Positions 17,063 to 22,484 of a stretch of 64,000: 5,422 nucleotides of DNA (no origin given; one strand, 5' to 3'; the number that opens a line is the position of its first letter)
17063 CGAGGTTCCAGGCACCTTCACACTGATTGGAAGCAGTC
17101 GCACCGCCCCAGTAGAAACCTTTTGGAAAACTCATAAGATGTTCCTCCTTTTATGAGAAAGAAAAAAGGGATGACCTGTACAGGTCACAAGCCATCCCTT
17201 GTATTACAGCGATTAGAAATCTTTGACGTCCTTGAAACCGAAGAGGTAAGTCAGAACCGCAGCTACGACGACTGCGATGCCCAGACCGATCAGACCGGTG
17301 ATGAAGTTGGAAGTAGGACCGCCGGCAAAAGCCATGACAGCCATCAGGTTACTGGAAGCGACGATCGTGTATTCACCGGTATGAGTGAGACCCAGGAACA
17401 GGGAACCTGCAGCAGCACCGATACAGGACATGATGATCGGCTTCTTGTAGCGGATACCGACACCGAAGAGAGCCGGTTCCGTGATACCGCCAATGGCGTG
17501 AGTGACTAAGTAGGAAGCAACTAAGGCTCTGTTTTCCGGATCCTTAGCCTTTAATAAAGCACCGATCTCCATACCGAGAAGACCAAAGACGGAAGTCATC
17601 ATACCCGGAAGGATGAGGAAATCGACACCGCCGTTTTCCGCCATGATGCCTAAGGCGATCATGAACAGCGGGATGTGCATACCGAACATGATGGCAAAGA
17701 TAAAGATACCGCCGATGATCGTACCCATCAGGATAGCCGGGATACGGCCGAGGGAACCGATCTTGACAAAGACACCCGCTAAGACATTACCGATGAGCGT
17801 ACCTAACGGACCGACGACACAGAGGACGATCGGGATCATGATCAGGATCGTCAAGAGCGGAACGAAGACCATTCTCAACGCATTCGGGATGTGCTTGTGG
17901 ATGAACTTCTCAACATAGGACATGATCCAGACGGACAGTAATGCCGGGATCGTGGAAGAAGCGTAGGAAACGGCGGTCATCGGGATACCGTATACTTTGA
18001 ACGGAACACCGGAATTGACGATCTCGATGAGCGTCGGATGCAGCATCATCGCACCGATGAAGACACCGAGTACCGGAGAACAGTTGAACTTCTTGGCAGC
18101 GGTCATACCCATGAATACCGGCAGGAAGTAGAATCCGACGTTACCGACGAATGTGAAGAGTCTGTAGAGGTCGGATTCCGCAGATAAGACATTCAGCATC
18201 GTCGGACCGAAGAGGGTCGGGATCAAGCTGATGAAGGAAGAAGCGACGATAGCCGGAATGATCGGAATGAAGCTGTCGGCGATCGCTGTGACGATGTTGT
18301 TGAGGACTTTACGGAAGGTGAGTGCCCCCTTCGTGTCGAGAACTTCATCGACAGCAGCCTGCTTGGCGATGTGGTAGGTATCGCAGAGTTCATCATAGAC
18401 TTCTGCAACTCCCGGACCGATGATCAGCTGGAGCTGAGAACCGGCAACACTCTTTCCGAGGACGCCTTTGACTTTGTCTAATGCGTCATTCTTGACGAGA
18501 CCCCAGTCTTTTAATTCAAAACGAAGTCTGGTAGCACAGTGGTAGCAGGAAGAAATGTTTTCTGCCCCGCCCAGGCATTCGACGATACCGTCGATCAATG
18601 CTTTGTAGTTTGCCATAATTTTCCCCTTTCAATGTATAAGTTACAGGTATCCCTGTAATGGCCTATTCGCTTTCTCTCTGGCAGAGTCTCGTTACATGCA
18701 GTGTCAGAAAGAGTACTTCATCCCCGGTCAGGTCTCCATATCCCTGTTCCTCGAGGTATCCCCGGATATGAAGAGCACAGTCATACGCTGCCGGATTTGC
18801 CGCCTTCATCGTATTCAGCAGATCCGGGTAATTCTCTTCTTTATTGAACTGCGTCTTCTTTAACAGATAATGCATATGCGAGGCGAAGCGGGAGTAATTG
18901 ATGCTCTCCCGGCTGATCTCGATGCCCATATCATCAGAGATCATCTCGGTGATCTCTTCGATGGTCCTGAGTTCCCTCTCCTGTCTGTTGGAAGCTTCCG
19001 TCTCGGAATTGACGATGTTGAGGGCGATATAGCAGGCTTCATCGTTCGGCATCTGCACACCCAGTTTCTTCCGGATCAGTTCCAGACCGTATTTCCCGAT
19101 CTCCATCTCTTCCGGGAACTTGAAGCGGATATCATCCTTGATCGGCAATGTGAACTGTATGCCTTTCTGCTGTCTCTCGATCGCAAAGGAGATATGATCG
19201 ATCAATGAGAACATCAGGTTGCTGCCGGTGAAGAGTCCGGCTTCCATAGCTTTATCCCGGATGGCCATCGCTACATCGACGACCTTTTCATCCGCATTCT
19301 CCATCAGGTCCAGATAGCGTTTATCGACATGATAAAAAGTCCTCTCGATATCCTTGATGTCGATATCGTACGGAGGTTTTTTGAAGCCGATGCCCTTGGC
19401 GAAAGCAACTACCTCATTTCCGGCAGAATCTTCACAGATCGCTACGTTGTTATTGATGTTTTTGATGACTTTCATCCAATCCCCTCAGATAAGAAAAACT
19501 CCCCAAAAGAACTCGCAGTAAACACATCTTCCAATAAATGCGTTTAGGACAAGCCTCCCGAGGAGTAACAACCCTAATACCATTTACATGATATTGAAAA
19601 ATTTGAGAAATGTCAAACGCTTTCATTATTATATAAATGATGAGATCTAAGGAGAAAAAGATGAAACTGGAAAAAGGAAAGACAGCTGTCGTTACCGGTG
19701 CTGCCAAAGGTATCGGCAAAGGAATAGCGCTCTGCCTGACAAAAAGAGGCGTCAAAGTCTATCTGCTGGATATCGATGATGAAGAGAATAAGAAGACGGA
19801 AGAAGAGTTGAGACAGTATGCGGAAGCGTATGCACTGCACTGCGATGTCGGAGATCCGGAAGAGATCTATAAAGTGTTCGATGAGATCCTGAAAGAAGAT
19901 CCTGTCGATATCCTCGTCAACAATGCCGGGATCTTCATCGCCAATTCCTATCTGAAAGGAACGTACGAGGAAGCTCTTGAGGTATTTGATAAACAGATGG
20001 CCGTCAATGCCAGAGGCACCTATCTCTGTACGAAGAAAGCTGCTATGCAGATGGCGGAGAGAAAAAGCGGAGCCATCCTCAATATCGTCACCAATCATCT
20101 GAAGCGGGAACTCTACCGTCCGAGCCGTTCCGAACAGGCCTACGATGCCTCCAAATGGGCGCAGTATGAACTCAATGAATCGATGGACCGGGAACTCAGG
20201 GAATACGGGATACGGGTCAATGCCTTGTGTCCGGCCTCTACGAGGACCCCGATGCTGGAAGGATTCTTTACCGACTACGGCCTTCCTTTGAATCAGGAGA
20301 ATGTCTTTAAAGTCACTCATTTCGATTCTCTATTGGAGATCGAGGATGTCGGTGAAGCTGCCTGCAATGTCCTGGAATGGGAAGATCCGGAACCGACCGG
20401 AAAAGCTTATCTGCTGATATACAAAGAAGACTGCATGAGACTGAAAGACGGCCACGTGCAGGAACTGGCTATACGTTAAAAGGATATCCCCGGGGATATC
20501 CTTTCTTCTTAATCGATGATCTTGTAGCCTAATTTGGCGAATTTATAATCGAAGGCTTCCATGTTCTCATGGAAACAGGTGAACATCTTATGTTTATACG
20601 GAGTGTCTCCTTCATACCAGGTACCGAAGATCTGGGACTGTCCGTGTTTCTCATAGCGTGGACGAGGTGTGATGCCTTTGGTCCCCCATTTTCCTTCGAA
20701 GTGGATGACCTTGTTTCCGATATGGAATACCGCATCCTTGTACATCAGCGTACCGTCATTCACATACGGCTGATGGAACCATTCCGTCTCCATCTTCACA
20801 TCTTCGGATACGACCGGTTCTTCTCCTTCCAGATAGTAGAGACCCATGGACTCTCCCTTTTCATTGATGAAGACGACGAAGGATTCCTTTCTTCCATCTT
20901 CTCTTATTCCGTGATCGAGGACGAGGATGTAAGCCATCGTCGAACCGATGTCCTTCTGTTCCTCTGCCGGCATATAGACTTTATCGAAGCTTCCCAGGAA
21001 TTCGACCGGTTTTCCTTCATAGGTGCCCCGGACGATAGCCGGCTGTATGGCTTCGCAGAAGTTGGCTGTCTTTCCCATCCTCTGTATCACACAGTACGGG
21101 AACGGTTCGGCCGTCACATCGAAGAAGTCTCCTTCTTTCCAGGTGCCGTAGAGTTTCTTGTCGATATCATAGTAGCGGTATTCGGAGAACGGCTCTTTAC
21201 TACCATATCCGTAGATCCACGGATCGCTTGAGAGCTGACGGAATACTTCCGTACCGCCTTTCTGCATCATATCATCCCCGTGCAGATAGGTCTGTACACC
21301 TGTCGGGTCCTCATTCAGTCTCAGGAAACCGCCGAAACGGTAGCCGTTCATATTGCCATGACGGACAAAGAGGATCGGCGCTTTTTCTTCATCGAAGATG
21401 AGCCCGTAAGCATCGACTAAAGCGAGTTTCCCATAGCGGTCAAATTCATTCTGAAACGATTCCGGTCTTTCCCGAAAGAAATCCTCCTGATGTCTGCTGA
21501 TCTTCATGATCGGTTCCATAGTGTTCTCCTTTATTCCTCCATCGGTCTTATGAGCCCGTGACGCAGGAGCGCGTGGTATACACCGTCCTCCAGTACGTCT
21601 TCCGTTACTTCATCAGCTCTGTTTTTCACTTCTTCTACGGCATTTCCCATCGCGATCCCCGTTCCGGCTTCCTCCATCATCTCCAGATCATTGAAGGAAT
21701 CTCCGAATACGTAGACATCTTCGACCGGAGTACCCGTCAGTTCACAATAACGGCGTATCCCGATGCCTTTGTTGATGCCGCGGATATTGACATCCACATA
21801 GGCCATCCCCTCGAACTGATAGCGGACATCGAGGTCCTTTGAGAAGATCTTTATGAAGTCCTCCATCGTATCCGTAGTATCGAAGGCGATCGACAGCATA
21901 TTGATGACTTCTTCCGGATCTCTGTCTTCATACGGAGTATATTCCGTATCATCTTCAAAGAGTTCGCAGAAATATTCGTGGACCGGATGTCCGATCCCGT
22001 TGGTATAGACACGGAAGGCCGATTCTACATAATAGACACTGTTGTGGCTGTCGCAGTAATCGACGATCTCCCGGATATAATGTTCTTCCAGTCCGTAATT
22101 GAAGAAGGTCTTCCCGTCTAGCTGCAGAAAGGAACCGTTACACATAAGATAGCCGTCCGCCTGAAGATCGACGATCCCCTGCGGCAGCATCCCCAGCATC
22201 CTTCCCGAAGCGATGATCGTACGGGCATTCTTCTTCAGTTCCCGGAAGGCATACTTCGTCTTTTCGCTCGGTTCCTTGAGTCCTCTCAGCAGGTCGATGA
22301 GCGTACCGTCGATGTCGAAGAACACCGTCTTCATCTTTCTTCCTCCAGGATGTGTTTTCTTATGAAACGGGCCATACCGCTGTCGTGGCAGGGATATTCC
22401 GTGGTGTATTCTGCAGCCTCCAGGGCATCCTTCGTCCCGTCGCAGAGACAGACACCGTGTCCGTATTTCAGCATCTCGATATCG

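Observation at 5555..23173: Eight-copy uncharacterised ~340-aa protein family inside a LicT-controlled beta-glucoside PTS / phospho-beta-glucosidase locus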

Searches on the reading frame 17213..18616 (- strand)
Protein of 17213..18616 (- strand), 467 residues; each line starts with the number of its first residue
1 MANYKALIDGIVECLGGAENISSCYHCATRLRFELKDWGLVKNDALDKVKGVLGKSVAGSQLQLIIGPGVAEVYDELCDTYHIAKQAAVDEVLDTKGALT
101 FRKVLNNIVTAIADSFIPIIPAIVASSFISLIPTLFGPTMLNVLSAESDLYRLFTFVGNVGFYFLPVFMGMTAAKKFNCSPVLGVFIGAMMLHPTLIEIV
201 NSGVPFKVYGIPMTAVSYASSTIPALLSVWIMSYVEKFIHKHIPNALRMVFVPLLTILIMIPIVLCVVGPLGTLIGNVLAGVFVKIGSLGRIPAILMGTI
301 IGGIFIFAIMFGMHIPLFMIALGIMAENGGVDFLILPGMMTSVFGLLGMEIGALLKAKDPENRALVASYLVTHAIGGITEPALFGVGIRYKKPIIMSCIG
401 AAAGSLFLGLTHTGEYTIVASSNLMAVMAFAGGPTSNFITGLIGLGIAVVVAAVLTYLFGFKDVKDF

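Call 4: search_protein_families(library=pfam, proteins=[window:17213-18616:-], max_evalue=0.001)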
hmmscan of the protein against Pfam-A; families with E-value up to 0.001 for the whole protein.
window:17213-18616:- (467 aa): 2 families
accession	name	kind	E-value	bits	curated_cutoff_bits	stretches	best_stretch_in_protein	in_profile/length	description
PF02378.23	PTS_EIIC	-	3.2e-34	118.9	30.7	1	114-400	2-318/319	Phosphotransferase system, EIIC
PF00367.25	PTS_EIIB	-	1.2e-14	53.8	27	1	11-41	3-33/34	phosphotransferase system, EIIB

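Call 56: search_protein_families(library=ncbifam, proteins=[window:17213-18616:-], max_evalue=1e-10)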
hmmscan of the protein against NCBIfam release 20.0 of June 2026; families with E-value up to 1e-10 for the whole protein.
window:17213-18616:- (467 aa): 8 families
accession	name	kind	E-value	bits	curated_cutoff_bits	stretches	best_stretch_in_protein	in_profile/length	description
TIGR01995.1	PTS-II-ABC-beta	subfamily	3.8e-113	379.1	614.7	1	4-464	1-452/618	beta-glucoside-specific PTS transporter subunit IIABC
TIGR01996.1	PTS-II-BC-sucr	equivalog_domain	2.5e-85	286.9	559.3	1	3-459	1-461/461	sucrose-specific PTS transporter subunit IIBC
NF007335.0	PRK09824.1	equivalog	3.9e-75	253.7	894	1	3-464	2-456/627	PTS beta-glucoside transporter subunit IIABC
NF007311.0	PRK09796.1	equivalog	1.8e-70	237.9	722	1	2-464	3-459/485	PTS cellobiose/arbutin/salicin transporter subunit IIBC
TIGR01992.1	PTS-IIBC-Tre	equivalog_domain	8.4e-63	212.9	591.95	1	8-459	4-461/463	PTS system trehalose-specific EIIBC component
NF008236.0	PRK11007.1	equivalog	1.7e-47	162.1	409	1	7-458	9-459/473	PTS trehalose transporter subunit IIBC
NF007152.0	PRK09586.1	equivalog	1.5e-41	143.1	516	1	6-465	8-475/477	PTS N-acetylmuramic acid transporter subunit IIBC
TIGR00852.1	pts-Glc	subfamily_domain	3.8e-34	118.3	291.1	1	158-418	1-262/290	maltose/glucose-specific PTS transporter subunit IIC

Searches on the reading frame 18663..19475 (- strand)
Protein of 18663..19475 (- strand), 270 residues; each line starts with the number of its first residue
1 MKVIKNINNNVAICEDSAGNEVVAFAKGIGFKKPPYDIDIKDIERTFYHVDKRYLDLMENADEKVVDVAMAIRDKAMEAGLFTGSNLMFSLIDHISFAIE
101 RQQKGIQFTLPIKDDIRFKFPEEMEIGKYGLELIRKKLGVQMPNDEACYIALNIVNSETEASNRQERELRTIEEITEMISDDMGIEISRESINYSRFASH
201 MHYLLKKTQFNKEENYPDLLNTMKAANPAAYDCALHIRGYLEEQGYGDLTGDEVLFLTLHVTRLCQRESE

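Call 4: search_protein_families(library=pfam, proteins=[window:18663-19475:-], max_evalue=0.001)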
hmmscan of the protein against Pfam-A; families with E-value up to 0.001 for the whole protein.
window:18663-19475:- (270 aa): 2 families
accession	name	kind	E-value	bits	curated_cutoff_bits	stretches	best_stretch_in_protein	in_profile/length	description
PF00874.25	PRD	-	1.3e-29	102.8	23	2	85-156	18-89/90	PRD domain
PF03123.20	CAT_RBD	-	8.8e-14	51.6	25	1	1-52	1-53/57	CAT RNA binding domain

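Call 56: search_protein_families(library=ncbifam, proteins=[window:18663-19475:-], max_evalue=1e-10)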
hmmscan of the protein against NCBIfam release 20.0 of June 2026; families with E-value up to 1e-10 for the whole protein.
window:18663-19475:- (270 aa): 4 families
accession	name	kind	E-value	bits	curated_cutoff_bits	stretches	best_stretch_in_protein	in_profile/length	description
NF046042.1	LicT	equivalog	4.6e-56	190.1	300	1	1-264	1-273/273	BglG family transcription antiterminator LicT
NF047357.1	antiterm_GlcT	equivalog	9.1e-49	166.2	320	1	2-264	2-272/272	glucose PTS transporter transcription antiterminator GlcT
NF007295.0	PRK09772.1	equivalog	3.9e-27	95.3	322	1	1-265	3-275/278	transcriptional antiterminator BglG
NF041678.1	trans_antitermLacT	equivalog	9.3e-24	84.4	500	1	2-266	3-279/286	transcription antiterminator LacT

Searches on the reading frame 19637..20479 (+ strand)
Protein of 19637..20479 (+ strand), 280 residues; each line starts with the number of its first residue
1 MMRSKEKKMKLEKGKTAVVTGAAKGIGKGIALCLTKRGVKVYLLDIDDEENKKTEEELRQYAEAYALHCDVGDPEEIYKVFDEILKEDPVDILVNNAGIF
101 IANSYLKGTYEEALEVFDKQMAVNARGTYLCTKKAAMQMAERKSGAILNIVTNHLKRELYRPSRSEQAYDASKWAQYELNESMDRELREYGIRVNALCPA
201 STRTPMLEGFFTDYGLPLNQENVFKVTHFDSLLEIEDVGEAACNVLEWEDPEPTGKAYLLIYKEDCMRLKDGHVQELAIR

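Call 55: search_protein_families(library=pfam, proteins=[window:19637-20479:+], max_evalue=0.001)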
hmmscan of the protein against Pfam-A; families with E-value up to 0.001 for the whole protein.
window:19637-20479:+ (280 aa): 4 families
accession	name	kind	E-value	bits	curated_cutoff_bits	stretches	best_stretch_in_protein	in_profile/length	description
PF00106.31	adh_short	-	5.4e-42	143.9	26.6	1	15-211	1-191/195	short chain dehydrogenase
PF13561.12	adh_short_C2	-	4.8e-37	128.2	27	1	21-244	1-215/236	Enoyl-(Acyl carrier protein) reductase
PF08659.16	KR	-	2.6e-06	27.9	22.6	1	16-118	2-110/180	KR domain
PF01370.27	Epimerase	-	0.00084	19.3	20.9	0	18-186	2-159/240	NAD dependent epimerase/dehydratase family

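Call 56: search_protein_families(library=ncbifam, proteins=[window:19637-20479:+], max_evalue=1e-10)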
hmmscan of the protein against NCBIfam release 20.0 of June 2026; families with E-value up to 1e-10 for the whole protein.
window:19637-20479:+ (280 aa): 182 families (the best 25 are shown)
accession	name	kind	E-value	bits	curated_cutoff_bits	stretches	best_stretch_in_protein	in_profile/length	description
NF005559.1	PRK07231.1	subfamily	4e-41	141.1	215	1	13-243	3-226/249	glucose 1-dehydrogenase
NF004198.0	PRK05653.1-3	equivalog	1.8e-39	135.7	296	1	9-210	2-197/248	3-oxoacyl-ACP reductase FabG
NF005878.0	PRK07825.1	subfamily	1.9e-35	122.5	287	1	13-211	8-196/278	short chain dehydrogenase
NF004514.1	PRK05855.1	equivalog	1.2e-34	119.9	455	1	6-206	305-500/578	SDR family oxidoreductase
NF006074.0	PRK08220.1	equivalog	1.5e-33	116.5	312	1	13-213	7-191/251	2,3-dihydro-2,3-dihydroxybenzoate dehydrogenase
NF006080.0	PRK08226.1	equivalog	1.7e-33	116.2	356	1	13-213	5-199/263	SDR family oxidoreductase UcpA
NF005806.0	PRK07666.1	equivalog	3.2e-33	115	286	1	11-206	4-193/239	3-ketoacyl-ACP reductase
NF004791.0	PRK06138.1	equivalog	5.5e-33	114.3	312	1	13-241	4-226/252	SDR family oxidoreductase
NF009093.0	PRK12429.1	subfamily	5.7e-33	114.3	258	1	13-214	4-199/259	3-hydroxybutyrate dehydrogenase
NF004818.0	PRK06172.1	equivalog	7.1e-33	114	336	1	13-212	6-200/253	SDR family oxidoreductase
NF004203.0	PRK05653.2-4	subfamily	1.6e-32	112.9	313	1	12-205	4-193/260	3-oxoacyl-ACP reductase FabG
TIGR04316.1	dhbA_paeA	equivalog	4.3e-32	111.7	300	1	17-213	1-191/250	2,3-dihydro-2,3-dihydroxybenzoate dehydrogenase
NF047923.1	pyridox_DH_SDR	equivalog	4.9e-32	111.4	325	1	13-203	2-183/243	pyridoxal 4-dehydrogenase, SDR-type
NF006070.0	PRK08213.1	subfamily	1.8e-31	109.6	279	1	9-216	8-213/259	gluconate 5-dehydrogenase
NF005067.0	PRK06484.1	equivalog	2.3e-31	108.9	713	1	10-209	5-198/524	short chain dehydrogenase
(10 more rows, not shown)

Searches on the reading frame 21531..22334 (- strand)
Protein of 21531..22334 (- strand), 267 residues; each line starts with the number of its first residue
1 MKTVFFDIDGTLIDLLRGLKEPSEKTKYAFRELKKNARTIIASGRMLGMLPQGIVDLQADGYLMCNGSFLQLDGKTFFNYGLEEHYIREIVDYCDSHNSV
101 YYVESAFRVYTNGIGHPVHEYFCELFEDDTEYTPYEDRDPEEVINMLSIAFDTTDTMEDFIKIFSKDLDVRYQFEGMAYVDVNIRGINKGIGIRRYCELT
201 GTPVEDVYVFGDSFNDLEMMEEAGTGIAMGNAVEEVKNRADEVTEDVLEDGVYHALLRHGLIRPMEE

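Call 4: search_protein_families(library=pfam, proteins=[window:21531-22334:-], max_evalue=0.001)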
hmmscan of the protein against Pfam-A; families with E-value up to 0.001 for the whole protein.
window:21531-22334:- (267 aa): 4 families
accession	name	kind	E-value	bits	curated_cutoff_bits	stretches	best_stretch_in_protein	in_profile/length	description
PF08282.18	Hydrolase_3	-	1.1e-49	169.9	20.9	1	4-256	1-255/255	haloacid dehalogenase-like hydrolase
PF00702.32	Hydrolase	-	1.6e-09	38.9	26.4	1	1-224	1-191/191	haloacid dehalogenase-like hydrolase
PF05116.19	S6PP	-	5e-08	33.3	20.3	1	165-244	142-221/247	Sucrose-6F-phosphate phosphohydrolase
PF12710.13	HAD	-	0.00012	23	27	0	161-221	125-189/189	haloacid dehalogenase-like hydrolase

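Call 56: search_protein_families(library=ncbifam, proteins=[window:21531-22334:-], max_evalue=1e-10)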
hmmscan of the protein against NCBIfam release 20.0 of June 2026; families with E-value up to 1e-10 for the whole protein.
window:21531-22334:- (267 aa): 9 families
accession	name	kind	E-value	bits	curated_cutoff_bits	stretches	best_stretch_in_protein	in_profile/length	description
TIGR00099.1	Cof-subfamily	subfamily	5.8e-44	150.6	137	1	4-256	2-256/256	Cof-type HAD-IIB family hydrolase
NF045966.1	YcsE_rel_Pase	equivalog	3.2e-33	115.3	220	1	2-262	3-265/265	YcsE-related riboflavin metabolism phosphatase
NF007821.0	PRK10530.1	equivalog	7e-22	77.9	274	1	143-258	154-269/272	pyridoxal phosphatase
TIGR01487.1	Pglycolate_arch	equivalog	4.1e-21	75.8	122.75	1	166-256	126-215/215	phosphoglycolate phosphatase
NF002245.0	PRK01158.1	equivalog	5.9e-21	74.8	198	1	181-256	150-225/233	phosphoglycolate phosphatase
TIGR01484.1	HAD-SF-IIB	subfamily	9.2e-18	65.1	41.8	1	4-229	2-221/221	HAD-IIB family hydrolase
NF007806.0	PRK10513.1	equivalog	1.3e-17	64.1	273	1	2-258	4-266/270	sugar-phosphatase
TIGR01482.1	SPP-subfamily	subfamily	6.2e-16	58.6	107.15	1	175-247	136-208/225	sucrose-phosphate phosphatase subfamily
NF011705.0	PRK15126.1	equivalog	1.8e-12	47.2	336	0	172-241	172-241/272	HMP-PP phosphatase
